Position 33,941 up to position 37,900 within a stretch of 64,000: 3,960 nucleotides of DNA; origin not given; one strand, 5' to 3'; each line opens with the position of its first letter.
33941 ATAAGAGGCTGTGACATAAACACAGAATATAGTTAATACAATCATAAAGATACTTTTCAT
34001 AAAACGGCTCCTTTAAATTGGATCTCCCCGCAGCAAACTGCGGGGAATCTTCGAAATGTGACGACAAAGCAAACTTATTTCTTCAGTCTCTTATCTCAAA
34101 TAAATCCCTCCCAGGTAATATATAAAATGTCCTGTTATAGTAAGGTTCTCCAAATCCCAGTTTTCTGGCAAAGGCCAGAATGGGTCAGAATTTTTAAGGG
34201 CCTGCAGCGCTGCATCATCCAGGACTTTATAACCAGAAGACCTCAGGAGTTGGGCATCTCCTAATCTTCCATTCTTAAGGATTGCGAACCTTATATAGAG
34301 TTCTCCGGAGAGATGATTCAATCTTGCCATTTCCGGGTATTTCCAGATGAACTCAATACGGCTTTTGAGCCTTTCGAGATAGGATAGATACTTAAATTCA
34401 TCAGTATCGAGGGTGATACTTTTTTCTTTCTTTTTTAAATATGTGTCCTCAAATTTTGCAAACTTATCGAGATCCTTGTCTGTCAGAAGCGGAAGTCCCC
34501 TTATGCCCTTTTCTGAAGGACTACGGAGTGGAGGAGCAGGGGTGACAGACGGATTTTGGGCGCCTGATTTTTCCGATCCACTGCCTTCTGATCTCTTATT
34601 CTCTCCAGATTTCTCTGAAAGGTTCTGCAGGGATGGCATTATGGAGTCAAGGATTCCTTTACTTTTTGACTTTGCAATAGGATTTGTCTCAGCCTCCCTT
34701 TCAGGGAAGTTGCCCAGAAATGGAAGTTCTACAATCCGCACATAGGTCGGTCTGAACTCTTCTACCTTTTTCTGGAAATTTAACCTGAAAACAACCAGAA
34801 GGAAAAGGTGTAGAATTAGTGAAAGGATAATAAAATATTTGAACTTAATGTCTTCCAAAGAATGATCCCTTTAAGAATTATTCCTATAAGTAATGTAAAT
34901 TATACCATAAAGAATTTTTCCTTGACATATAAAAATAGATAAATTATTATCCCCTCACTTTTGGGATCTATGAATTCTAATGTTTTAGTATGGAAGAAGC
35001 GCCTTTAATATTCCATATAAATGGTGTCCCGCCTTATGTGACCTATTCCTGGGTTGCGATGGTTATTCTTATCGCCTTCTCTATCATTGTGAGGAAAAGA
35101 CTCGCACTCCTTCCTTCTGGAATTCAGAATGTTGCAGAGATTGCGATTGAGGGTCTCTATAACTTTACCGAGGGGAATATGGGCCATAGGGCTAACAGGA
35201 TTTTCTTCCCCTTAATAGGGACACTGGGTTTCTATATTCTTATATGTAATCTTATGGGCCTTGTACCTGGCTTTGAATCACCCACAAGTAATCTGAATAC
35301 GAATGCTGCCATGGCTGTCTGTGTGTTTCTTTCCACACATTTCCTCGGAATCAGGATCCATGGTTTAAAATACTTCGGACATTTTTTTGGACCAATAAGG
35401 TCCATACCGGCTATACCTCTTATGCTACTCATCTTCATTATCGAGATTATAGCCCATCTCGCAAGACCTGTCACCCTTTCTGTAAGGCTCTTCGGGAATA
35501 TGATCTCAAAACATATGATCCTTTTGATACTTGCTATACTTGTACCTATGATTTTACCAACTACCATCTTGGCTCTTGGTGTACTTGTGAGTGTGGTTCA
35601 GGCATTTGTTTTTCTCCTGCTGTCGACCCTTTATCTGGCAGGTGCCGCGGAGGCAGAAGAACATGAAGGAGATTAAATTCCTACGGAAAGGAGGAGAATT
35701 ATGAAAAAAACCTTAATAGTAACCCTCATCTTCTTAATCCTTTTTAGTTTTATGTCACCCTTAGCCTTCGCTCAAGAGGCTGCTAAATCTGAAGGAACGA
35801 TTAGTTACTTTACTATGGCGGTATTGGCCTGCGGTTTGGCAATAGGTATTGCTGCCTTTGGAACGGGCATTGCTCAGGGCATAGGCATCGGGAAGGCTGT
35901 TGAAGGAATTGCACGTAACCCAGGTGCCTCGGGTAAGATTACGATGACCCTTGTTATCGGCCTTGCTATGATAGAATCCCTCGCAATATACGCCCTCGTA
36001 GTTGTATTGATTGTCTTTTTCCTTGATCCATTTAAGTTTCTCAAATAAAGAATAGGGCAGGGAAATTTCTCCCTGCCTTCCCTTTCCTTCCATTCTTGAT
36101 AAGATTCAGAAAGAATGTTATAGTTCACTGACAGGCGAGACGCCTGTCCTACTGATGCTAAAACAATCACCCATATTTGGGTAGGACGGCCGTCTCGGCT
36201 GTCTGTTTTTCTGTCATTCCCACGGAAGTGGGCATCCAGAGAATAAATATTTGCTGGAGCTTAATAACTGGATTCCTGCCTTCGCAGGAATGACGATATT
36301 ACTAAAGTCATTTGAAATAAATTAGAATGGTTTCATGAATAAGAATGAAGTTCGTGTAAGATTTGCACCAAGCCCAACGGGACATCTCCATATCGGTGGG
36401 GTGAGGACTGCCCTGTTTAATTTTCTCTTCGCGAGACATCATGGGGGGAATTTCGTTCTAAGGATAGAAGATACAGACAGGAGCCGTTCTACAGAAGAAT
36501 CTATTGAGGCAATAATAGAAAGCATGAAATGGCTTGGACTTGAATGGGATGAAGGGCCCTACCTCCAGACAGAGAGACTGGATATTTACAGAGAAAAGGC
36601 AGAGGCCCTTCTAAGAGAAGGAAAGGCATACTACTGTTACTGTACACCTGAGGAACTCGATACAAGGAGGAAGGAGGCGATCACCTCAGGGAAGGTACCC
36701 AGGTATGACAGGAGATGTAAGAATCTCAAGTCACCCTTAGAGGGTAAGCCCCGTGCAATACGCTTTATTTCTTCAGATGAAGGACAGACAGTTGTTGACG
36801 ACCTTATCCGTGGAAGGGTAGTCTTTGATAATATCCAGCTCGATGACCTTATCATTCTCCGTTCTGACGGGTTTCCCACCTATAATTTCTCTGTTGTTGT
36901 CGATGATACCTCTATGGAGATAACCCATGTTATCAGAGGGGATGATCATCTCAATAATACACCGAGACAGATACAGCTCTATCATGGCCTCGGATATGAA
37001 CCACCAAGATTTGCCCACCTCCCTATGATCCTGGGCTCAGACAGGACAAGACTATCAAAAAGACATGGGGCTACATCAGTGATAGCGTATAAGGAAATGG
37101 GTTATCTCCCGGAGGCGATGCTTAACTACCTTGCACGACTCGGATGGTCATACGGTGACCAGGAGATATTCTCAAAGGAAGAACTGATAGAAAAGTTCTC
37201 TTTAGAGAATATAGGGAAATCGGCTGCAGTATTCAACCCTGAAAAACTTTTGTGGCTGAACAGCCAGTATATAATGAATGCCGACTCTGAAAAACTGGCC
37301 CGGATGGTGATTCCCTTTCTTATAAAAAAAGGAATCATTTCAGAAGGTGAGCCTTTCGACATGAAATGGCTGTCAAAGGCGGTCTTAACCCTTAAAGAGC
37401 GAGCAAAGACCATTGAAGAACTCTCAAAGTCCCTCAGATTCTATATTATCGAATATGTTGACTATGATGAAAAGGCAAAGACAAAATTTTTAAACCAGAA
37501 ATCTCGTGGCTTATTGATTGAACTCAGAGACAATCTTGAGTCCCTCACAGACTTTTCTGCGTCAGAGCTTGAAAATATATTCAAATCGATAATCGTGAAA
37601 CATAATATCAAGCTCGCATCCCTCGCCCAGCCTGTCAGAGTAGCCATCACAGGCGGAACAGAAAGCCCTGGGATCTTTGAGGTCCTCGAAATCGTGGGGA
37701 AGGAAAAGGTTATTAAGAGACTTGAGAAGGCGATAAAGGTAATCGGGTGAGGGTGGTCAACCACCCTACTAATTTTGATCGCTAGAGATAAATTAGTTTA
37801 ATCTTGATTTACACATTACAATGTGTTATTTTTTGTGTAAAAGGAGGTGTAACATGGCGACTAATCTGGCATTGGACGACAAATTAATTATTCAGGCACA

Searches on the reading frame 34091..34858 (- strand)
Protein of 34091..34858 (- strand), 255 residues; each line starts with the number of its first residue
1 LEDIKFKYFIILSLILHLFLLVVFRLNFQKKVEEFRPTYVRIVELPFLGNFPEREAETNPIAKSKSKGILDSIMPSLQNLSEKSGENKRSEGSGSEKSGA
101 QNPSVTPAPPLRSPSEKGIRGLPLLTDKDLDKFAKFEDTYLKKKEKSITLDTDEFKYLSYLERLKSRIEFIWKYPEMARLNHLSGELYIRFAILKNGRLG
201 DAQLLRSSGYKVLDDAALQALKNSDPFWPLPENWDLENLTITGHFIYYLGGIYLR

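Call 38: search_protein_families(library=pfam, proteins=[window:34091-34858:-], max_evalue=0.001)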
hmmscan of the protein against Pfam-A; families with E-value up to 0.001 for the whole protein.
window:34091-34858:- (255 aa): 2 families
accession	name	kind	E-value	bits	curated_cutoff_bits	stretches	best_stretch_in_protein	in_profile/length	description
PF03544.19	TonB_C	-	2.3e-13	50.8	24.6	1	173-247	4-77/79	Gram-negative bacterial TonB protein C-terminal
PF13103.11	TonB_2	-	1.3e-08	35.3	22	1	159-237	3-77/85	TonB C terminal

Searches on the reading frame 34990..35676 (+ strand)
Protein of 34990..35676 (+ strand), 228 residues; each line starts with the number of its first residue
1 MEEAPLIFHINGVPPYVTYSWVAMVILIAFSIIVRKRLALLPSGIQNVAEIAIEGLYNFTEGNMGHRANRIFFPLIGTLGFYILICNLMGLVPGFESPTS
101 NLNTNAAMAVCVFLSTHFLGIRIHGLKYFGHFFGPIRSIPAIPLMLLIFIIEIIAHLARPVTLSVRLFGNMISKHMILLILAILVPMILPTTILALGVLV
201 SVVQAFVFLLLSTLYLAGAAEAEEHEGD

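Call 38: search_protein_families(library=pfam, proteins=[window:34990-35676:+], max_evalue=0.001)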
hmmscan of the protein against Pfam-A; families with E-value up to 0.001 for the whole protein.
window:34990-35676:+ (228 aa): 1 family
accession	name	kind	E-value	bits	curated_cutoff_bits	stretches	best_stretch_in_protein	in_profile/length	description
PF00119.25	ATP-synt_A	-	1.1e-51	176.2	33.9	1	18-216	2-216/217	ATP synthase A chain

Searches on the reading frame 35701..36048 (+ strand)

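Call 38: search_protein_families(library=pfam, proteins=[window:35701-36048:+], max_evalue=0.001)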
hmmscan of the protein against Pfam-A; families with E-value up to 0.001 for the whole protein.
window:35701-36048:+ (115 aa): 1 family
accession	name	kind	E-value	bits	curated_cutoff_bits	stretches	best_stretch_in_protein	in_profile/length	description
PF00137.26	ATP-synt_C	-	9.1e-17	61.5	24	1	42-104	1-59/60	ATP synthase subunit C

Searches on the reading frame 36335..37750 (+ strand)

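Call 38: search_protein_families(library=pfam, proteins=[window:36335-37750:+], max_evalue=0.001)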
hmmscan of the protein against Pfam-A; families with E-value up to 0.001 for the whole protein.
window:36335-37750:+ (471 aa): 2 families
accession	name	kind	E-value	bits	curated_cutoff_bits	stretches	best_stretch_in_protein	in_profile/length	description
PF00749.27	tRNA-synt_1c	-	2.1e-105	352.5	23.4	1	5-307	1-314/314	tRNA synthetases class I (E and Q), catalytic domain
PF19269.4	Anticodon_2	-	4.9e-36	124.7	23.6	1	320-467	1-141/141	Anticodon binding domain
